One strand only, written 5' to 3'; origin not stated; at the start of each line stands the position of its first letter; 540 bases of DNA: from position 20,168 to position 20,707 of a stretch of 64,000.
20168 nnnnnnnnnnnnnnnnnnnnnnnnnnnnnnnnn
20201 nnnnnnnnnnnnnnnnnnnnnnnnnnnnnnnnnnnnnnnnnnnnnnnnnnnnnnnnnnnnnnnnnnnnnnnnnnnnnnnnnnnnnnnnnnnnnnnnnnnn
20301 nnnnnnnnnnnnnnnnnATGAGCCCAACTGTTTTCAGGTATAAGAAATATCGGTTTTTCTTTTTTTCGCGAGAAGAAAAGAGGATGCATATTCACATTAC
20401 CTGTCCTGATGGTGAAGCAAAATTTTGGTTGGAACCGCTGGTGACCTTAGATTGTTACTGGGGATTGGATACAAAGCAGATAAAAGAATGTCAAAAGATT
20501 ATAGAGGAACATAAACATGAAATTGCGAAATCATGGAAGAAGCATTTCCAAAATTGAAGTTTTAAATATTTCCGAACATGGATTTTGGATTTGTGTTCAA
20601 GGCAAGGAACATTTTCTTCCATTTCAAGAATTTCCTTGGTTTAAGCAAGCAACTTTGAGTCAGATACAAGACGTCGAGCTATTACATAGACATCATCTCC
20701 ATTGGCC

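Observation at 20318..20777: DUF4160/DUF2442 two-gene module translationally coupled inside the gltB-gltD operon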

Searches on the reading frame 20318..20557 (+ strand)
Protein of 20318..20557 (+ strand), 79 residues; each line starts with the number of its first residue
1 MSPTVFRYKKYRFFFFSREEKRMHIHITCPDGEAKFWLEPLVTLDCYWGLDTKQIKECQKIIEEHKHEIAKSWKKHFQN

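Call 6: search_protein_families(library=pfam, proteins=[window:20318-20557:+], max_evalue=0.01)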
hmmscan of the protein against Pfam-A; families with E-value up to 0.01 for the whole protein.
window:20318-20557:+ (79 aa): 1 family
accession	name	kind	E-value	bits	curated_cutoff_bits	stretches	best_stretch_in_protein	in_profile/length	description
PF13711.11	DUF4160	-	1.3e-13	51.4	23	1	11-74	2-65/65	Domain of unknown function (DUF4160)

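Call 8: find_encoding_contigs(protein=window:20318-20557:+, flank=10000, max_places=10)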
Protein window:20318-20557:+ (79 aa): no gene with exactly this product is on record in the collection.

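Call 17: find_homologous_proteins(query=window:20318-20554:+)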
Query window:20318-20554:+ (79 aa): 7193 proteins with E <= 0.001 among 7202 candidates; the best 120 are listed.
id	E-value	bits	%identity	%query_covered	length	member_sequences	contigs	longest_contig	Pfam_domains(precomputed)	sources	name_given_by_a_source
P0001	1.3e-38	148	80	100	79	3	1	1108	PF13711.12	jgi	-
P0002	2.1e-37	145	77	100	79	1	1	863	PF13711.12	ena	-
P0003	3.1e-36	141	75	97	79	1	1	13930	PF13711.12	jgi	jgi:hypothetical protein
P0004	1.7e-35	138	71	100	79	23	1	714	PF13711.12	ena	-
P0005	4.2e-35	137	73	100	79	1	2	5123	PF13711.12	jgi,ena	-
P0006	8.7e-35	136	71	100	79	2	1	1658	PF13711.12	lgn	-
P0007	1.2e-34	136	72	100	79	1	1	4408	PF13711.12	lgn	-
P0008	1.7e-34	135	73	97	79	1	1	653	PF13711.12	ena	-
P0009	2.3e-34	135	70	87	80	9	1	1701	PF13711.12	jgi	-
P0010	2.3e-34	135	75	100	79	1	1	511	PF13711.12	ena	-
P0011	3.7e-34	134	71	100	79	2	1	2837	PF13711.12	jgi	jgi:hypothetical protein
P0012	5.7e-34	134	73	100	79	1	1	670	PF13711.12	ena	-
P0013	9.6e-34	133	71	100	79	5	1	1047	PF13711.12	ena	-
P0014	1.1e-33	133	70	100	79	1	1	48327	PF13711.12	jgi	jgi:hypothetical protein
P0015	1.2e-33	133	73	100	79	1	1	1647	PF13711.12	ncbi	-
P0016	1.2e-33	133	69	99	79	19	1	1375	PF13711.12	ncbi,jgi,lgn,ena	jgi:hypothetical protein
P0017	2.3e-33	132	100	72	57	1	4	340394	PF13711.12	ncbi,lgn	-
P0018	2.4e-33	132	68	100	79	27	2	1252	PF13711.12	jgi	jgi:hypothetical protein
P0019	4.1e-33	131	70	100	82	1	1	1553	PF13711.12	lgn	-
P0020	6.4e-33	130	67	100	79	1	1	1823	PF13711.12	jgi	-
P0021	8.0e-33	130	68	100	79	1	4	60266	PF13711.12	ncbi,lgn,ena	-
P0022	8.4e-33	130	72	100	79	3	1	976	PF13711.12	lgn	-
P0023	1.0e-32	130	65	97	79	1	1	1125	PF13711.12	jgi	jgi:hypothetical protein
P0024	1.2e-32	129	68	100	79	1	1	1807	PF13711.12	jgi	jgi:hypothetical protein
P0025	1.3e-32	129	67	100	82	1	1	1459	PF13711.12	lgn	-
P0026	1.3e-32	129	69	97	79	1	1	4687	PF13711.12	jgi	jgi:hypothetical protein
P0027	1.4e-32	129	68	100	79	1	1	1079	PF13711.12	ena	-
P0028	1.5e-32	129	66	100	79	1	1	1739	PF13711.12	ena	-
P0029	1.5e-32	129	72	95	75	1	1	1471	PF13711.12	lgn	-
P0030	1.5e-32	129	71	99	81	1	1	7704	PF13711.12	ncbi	ncbi:MAG: DUF4160 domain-containing protein [Nitrospinota bacterium]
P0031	1.8e-32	129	68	99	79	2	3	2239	PF13711.12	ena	-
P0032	1.9e-32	129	70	100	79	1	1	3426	PF13711.12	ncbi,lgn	-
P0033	2.3e-32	128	66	100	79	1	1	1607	PF13711.12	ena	-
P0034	2.4e-32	128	66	100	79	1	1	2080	PF13711.12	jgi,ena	-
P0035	2.5e-32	128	69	97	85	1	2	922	PF13711.12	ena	-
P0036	2.8e-32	128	70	97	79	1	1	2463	PF13711.12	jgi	jgi:hypothetical protein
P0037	2.8e-32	128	68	99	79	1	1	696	PF13711.12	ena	-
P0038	3.0e-32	128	71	100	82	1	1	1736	PF13711.12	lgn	-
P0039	3.7e-32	128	69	99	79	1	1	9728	PF13711.12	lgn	-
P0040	3.9e-32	128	65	99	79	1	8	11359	PF13711.12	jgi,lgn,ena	-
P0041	4.0e-32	128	69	99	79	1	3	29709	PF13711.12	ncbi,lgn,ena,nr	ncbi:DUF4160 domain-containing protein [candidate division KSB1 bacterium]|nr:DUF4160 domain-contain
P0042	4.1e-32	128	65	99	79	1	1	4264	PF13711.12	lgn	-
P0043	4.2e-32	128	70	100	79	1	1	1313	PF13711.12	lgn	-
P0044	4.5e-32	128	69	97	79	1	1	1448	PF13711.12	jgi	jgi:hypothetical protein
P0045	5.5e-32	127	68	97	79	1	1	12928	PF13711.12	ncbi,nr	ncbi:MAG: DUF4160 domain-containing protein [Deltaproteobacteria bacterium]|nr:DUF4160 domain-contai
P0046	7.0e-32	127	73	97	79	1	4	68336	PF13711.12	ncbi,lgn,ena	-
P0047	7.9e-32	127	72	99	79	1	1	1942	PF13711.12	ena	-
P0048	8.7e-32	127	68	100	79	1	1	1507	PF13711.12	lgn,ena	-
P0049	9.2e-32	127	65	100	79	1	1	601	PF13711.12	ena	-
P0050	9.4e-32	126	66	97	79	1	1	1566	PF13711.12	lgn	-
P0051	9.5e-32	126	67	100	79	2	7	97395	PF13711.12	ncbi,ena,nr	ncbi:MAG: hypothetical protein A2Y02_01685 [Omnitrophica bacterium GWA2_52_12]|nr:MAG: hypothetical 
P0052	9.6e-32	126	66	97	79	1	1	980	PF13711.12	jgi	jgi:hypothetical protein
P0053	1.0e-31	126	66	97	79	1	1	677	PF13711.12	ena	-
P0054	1.1e-31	126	68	100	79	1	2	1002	PF13711.12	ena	-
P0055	1.1e-31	126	69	97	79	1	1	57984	PF13711.12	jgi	jgi:hypothetical protein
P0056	1.1e-31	126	69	99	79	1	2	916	PF13711.12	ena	-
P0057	1.2e-31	126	68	100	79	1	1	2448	PF13711.12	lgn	-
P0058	1.2e-31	126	68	97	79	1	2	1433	PF13711.12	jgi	jgi:hypothetical protein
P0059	1.2e-31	126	70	100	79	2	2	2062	PF13711.12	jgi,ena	-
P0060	1.2e-31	126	70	100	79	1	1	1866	PF13711.12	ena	-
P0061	1.2e-31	126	68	100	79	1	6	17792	PF13711.12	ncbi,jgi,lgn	jgi:hypothetical protein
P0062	1.3e-31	126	71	97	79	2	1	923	PF13711.12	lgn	-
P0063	1.3e-31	126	70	100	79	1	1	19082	PF13711.12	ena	-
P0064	1.4e-31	126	68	99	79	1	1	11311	PF13711.12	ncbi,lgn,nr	ncbi:MAG: DUF4160 domain-containing protein [Elusimicrobia bacterium]|nr:DUF4160 domain-containing p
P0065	1.6e-31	126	65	100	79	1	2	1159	PF13711.12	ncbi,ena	-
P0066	1.6e-31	126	67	99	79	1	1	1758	PF13711.12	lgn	-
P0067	1.6e-31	126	70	100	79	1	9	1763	PF13711.12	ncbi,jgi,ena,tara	tara:strand:- start:228 stop:467 length:240 start_codon:yes stop_codon:yes gene_type:complete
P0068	2.0e-31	125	66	97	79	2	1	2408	PF13711.12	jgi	jgi:hypothetical protein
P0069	2.2e-31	125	68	99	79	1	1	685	PF13711.12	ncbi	-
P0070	2.2e-31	125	70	100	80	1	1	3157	PF13711.12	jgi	jgi:hypothetical protein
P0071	2.3e-31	125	66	97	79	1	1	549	PF13711.12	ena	-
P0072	2.3e-31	125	66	100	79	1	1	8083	PF13711.12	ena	-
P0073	2.4e-31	125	65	100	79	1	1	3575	PF13711.12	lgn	-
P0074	2.4e-31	125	68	100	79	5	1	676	PF13711.12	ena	-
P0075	2.5e-31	125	72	100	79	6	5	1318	PF13711.12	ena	-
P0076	3.0e-31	125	70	97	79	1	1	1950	PF13711.12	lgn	-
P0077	3.0e-31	125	68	99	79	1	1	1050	PF13711.12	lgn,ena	-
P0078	3.1e-31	125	69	99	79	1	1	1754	PF13711.12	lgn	-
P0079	3.1e-31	125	63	99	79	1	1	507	PF13711.12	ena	-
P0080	3.4e-31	125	69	99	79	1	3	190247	PF13711.12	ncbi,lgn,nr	ncbi:MAG TPA: DUF4160 domain-containing protein [Candidatus Brocadiia bacterium]|nr:DUF4160 domain-c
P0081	3.4e-31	125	70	97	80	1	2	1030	PF13711.12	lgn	-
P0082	3.5e-31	125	68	100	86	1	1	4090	PF13711.12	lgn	-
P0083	3.5e-31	125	65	97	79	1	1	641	PF13711.12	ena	-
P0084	3.9e-31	125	69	97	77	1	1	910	PF13711.12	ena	-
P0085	4.1e-31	124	67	99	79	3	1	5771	PF13711.12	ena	-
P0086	4.1e-31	124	67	100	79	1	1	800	PF13711.12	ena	-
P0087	4.3e-31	124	70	97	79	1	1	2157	PF13711.12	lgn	-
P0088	4.5e-31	124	65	100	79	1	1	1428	PF13711.12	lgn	-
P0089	4.6e-31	124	71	100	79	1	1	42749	PF13711.12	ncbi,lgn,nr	ncbi:MAG: DUF4160 domain-containing protein [Deltaproteobacteria bacterium]|nr:DUF4160 domain-contai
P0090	4.7e-31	124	66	100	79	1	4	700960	PF13711.12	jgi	jgi:hypothetical protein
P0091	4.7e-31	124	65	99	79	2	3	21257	PF13711.12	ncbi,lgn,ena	-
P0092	4.8e-31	124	71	99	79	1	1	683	PF13711.12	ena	-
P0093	4.8e-31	124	66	100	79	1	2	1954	PF13711.12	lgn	-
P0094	4.9e-31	124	67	99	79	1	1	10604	PF13711.12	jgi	jgi:hypothetical protein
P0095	5.2e-31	124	65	100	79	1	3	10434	PF13711.12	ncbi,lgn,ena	-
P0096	5.8e-31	124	66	100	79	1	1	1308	PF13711.12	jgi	jgi:hypothetical protein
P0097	5.8e-31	124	66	100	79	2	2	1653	PF13711.12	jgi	jgi:hypothetical protein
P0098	6.1e-31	124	71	99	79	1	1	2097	PF13711.12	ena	-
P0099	6.2e-31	124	68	100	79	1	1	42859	PF13711.12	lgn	-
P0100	6.2e-31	124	68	97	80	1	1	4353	PF13711.12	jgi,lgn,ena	-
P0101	6.3e-31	124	67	100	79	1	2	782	PF13711.12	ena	-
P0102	6.8e-31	124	66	100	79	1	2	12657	PF13711.12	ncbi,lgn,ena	-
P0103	6.8e-31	124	67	100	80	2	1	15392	PF13711.12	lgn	-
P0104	7.1e-31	124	68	97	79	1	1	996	PF13711.12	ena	-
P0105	7.1e-31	124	67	100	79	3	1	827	PF13711.12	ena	-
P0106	7.2e-31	124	66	97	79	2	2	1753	PF13711.12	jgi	jgi:hypothetical protein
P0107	7.4e-31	124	63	100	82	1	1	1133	PF13711.12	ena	-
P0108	7.4e-31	124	71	99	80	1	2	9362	PF13711.12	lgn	-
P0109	7.4e-31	124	67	99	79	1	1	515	PF13711.12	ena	-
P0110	7.7e-31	124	66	97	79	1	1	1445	PF13711.12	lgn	-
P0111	8.6e-31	123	66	100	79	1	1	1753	PF13711.12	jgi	jgi:hypothetical protein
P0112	9.2e-31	123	65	100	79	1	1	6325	PF13711.12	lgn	-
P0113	9.4e-31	123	67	100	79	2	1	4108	PF13711.12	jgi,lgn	jgi:hypothetical protein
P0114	9.5e-31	123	67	100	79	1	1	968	PF13711.12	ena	-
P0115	9.9e-31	123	65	100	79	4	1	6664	PF13711.12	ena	-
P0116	1.0e-30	123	68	100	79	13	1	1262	PF13711.12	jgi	jgi:hypothetical protein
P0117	1.0e-30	123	68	99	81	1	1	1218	PF13711.12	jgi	-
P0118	1.1e-30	123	69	99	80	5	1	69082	PF13711.12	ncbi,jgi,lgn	-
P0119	1.1e-30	123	67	100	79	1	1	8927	PF13711.12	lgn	-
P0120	1.1e-30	123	70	97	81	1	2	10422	PF13711.12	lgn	-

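Call 28: search_solved_structures(query=window:20318-20554:+, max_evalue=1, show_alignments=2)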
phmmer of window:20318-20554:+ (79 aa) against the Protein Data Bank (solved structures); distinct sequences matched with E-value up to 1: 1.
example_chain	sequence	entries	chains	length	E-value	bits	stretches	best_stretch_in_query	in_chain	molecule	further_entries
6aun_A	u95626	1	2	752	0.83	13.3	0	6-35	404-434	PLA2G6, iPLA2beta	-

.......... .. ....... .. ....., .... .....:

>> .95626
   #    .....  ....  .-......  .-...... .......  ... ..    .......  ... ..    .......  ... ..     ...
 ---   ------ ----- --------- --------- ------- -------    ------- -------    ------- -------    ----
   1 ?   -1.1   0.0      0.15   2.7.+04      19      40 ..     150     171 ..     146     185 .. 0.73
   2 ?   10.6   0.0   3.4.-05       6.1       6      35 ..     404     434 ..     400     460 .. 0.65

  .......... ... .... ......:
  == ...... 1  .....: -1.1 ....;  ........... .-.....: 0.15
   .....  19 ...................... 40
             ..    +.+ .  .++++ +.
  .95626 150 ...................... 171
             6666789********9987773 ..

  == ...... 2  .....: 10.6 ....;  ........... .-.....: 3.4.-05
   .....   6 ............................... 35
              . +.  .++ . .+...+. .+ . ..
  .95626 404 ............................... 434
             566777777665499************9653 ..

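Call 29: find_encoding_contigs(protein=P0046, flank=4000, max_places=3)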
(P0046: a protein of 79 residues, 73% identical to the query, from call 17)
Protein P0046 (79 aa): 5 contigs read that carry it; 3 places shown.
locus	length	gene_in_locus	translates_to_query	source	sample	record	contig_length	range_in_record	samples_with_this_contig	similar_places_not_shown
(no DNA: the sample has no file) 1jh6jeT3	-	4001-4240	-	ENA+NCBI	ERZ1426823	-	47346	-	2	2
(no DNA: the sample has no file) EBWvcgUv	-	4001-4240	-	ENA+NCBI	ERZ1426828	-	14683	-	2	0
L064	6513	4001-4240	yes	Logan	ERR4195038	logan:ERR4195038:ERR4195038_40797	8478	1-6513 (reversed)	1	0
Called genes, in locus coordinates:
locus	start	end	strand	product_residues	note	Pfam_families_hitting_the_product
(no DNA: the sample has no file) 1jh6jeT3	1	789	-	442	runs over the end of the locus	PF00285:Citrate_synt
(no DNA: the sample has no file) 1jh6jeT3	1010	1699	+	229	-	PF01712:dNK, PF13238:AAA_18 (faint)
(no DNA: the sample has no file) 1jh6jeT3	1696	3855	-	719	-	-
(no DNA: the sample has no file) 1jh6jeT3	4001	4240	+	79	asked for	PF13711:DUF4160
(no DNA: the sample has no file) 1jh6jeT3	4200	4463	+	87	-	PF10387:DUF2442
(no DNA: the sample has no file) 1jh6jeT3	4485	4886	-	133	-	PF03891:DUF333 (faint)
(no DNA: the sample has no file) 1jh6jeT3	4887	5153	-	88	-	-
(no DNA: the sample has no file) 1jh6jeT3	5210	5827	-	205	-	-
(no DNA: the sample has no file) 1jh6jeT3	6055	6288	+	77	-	-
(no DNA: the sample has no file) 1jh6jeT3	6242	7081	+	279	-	PF01476:LysM (faint)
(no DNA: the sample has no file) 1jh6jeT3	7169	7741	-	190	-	-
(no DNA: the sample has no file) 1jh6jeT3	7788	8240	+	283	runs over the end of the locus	-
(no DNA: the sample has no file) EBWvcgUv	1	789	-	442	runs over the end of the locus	PF00285:Citrate_synt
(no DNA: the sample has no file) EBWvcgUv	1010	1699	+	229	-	PF01712:dNK, PF13238:AAA_18 (faint)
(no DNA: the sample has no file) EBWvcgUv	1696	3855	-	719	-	-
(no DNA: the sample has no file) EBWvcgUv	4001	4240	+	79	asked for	PF13711:DUF4160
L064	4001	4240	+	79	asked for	PF13711:DUF4160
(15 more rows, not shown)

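Call 30: find_encoding_contigs(protein=P0003, flank=4000, max_places=3)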
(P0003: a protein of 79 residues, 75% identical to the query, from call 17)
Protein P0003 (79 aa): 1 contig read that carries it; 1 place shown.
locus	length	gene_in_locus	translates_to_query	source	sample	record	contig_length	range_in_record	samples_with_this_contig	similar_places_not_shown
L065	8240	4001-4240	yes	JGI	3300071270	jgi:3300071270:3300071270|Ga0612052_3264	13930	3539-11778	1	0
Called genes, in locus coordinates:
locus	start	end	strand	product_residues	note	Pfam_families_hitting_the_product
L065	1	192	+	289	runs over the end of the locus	PF00126:HTH_1, PF13556:HTH_30 (faint), PF03466:LysR_substrate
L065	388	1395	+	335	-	PF05982:Sbt_1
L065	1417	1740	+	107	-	PF00543:P-II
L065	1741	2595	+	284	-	PF10563:CA_like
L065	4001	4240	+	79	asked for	PF13711:DUF4160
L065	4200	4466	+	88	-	PF10387:DUF2442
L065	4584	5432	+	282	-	PF05598:DUF772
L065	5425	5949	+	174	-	PF01609:DDE_Tnp_1 (weak), PF13751:DDE_Tnp_1_6 (weak)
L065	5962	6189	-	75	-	PF14294:DUF4372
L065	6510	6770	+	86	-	-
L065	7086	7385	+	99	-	-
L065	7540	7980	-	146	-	-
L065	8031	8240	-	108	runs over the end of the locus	-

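Call 31: find_encoding_contigs(protein=P0051, flank=4000, max_places=3)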
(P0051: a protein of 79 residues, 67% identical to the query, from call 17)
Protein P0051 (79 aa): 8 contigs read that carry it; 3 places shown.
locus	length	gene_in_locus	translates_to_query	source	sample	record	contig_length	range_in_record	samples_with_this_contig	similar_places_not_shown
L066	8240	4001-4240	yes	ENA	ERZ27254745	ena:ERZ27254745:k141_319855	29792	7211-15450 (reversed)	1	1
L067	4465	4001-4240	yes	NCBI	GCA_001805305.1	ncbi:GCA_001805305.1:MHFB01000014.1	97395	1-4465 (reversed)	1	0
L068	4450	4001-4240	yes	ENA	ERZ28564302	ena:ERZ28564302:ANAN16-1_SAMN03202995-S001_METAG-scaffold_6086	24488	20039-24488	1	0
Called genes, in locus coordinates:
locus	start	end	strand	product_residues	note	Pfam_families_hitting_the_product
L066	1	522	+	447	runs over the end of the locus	PF01103:Omp85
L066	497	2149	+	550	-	-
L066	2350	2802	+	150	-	PF14464:Prok-JAB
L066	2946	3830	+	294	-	PF01209:Ubie_methyltran (weak), PF13489:Methyltransf_23, PF13847:Methyltransf_31, PF08241:Methyltransf_11, PF08242:Methyltransf_12, PF13649:Methyltransf_25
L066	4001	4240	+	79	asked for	PF13711:DUF4160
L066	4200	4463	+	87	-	PF10387:DUF2442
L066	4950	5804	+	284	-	-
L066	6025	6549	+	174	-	-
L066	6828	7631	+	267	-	-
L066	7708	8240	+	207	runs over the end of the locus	-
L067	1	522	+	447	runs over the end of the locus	PF01103:Omp85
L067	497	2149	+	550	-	-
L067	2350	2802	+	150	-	PF14464:Prok-JAB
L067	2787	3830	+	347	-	PF13489:Methyltransf_23, PF01209:Ubie_methyltran (weak), PF13649:Methyltransf_25, PF13847:Methyltransf_31, PF08241:Methyltransf_11, PF08242:Methyltransf_12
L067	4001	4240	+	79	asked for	PF13711:DUF4160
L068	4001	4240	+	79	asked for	PF13711:DUF4160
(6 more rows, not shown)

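Call 32: find_related_loci(query=window:20318-20554:+, collection=metagenome_contigs, flank=3000)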
Query window:20318-20554:+ (79 aa) in metagenome_contigs; peptide patterns used: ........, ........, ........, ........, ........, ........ (x = any residue, [..] = any of these).
600 stretches matched a pattern (row limit reached: there are more); 544 encode a relative of the query (tblastn E <= 1e-3); the best 80 are kept; 80 distinct loci.
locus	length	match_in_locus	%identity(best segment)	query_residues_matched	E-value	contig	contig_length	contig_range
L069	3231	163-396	76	1-78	4e-40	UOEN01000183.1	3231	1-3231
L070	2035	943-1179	71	1-79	2e-39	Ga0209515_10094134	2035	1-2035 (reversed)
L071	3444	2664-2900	68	1-79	2e-38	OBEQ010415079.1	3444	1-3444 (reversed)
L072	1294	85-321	72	1-79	9e-38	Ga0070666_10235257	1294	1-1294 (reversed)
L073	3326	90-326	68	1-79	2e-36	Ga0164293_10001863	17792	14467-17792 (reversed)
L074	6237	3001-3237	68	1-79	2e-36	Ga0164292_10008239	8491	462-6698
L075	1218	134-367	68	1-78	2e-36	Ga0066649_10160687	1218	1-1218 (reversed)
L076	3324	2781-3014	60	1-78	2e-35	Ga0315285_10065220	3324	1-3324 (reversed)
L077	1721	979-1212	71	1-78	1e-35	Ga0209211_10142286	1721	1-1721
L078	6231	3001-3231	68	1-77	2e-35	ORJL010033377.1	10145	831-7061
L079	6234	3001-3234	65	1-78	2e-35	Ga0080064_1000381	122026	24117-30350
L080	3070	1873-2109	70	1-79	3e-35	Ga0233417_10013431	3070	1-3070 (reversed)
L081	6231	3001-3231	70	1-77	4e-35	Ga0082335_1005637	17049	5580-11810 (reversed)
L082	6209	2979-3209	70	1-77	7e-35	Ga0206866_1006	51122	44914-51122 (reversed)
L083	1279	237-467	62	1-77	1e-35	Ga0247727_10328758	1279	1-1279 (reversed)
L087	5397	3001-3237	63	1-79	9e-34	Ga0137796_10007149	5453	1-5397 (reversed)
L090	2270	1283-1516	62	1-78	8e-34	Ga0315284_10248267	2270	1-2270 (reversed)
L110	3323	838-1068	62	1-77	9e-33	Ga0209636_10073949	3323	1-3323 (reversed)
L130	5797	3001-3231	66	1-77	1e-31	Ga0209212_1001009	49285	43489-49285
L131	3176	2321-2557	61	1-79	8e-32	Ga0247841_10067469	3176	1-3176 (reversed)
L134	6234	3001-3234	62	1-78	4e-31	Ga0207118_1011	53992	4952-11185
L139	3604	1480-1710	60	1-77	2e-31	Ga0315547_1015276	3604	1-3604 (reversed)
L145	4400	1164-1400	65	1-79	2e-31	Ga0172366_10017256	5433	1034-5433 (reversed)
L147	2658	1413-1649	57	1-79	5e-31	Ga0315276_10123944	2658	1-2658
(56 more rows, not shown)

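Call 44: search_protein_families(library=pfam, proteins=[L130:2369-3004:+, L130:3475-3867:+, L130:4036-4359:+, L130:4356-4766:+, L130:4782-5669:+, L130:721-2214:+, L076:1236-2717:+, L139:595-1467:+], max_evalue=0.001)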
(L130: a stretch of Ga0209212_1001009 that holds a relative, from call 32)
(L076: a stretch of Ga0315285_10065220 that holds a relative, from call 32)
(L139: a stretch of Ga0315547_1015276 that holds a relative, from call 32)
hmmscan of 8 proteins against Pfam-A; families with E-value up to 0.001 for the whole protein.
L130:2369-3004:+ (211 aa): 2 families
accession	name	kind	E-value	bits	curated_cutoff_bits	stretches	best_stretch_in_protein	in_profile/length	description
PF00117.34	GATase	-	6.1e-57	192.8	22.8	1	8-202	1-187/190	Glutamine amidotransferase class-I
PF07722.19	Peptidase_C26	-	8.5e-06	26.1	20.5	1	58-187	85-219/219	Peptidase C26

L130:3475-3867:+ (130 aa): 1 family
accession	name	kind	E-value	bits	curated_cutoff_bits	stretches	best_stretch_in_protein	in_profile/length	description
PF01894.22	UPF0047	-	4.5e-48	162.7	27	1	17-129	1-117/117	Uncharacterised protein family UPF0047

L130:4036-4359:+ (107 aa): 3 families
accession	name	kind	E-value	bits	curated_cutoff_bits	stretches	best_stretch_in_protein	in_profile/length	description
PF01909.29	NTP_transf_2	-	4.2e-07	30.7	21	1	12-66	2-48/93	Nucleotidyltransferase domain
PF18765.7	Polbeta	-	1.1e-05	25.9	26.9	1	13-54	2-44/93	Polymerase beta, Nucleotidyltransferase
PF22600.2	MTPAP-like_central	-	2.6e-05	24.8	27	1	10-56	25-69/139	Poly(A) RNA polymerase, mitochondrial-like, central palm domain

L130:4356-4766:+ (136 aa): 1 family
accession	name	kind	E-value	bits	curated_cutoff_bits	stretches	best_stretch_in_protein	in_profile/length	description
PF05168.19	HEPN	-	2e-15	57.4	22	1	13-128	3-116/117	HEPN domain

L130:4782-5669:+ (295 aa): 0 families

L130:721-2214:+ (497 aa): 2 families
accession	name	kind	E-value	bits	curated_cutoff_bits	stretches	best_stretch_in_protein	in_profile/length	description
PF00425.24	Chorismate_bind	-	1.5e-96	323.4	27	1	228-481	2-257/257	chorismate binding enzyme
PF04715.19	Anth_synt_I_N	-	1.3e-39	136.1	23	1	32-169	1-138/140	Anthranilate synthase component I, N terminal region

L076:1236-2717:+ (493 aa): 11 families
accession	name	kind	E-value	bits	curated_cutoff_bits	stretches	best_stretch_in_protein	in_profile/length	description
PF07992.20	Pyr_redox_2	-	2e-37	129.6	26.1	1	170-479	1-291/291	Pyridine nucleotide-disulphide oxidoreductase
PF14691.11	Fer4_20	-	9.2e-37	125.8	25.8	1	43-154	1-109/113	Dihydroprymidine dehydrogenase domain II, 4Fe-4S cluster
PF00070.33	Pyr_redox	-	1.7e-13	51.3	22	1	313-387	1-78/82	Pyridine nucleotide-disulphide oxidoreductase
PF13738.12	Pyr_redox_3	-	3.6e-08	33.5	30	1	311-350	164-202/305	Pyridine nucleotide-disulphide oxidoreductase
PF01262.27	AlaDh_PNT_C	-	9.6e-08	32.1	23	1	283-343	3-59/214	Alanine dehydrogenase/PNT, C-terminal domain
PF13450.12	NAD_binding_8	-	2.8e-07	31.1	21.9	1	174-208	1-35/68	NAD(P)-binding Rossmann-like domain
PF12831.13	FAD_oxidored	-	3.3e-07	30.4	27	1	172-212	2-42/416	FAD dependent oxidoreductase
PF03486.20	HI0933_like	-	2.7e-06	27.5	50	1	171-205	2-36/244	HI0933-like protein Rossmann domain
PF13241.12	NAD_binding_7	-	0.00028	21.9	22.1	0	310-355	6-50/104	Putative NAD(P)-binding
PF03807.23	F420_oxidored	-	0.00073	20.5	21.6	0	313-357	1-45/94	NADP oxidoreductase coenzyme F420-dependent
PF01266.30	DAO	-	0.00076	19.5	27.9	0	171-206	1-37/353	FAD dependent oxidoreductase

L139:595-1467:+ (290 aa): 1 family
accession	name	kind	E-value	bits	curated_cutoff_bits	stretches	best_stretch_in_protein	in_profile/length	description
PF00809.28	Pterin_bind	-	1.2e-89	300.7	25.5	1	29-269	1-244/244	Pterin binding enzyme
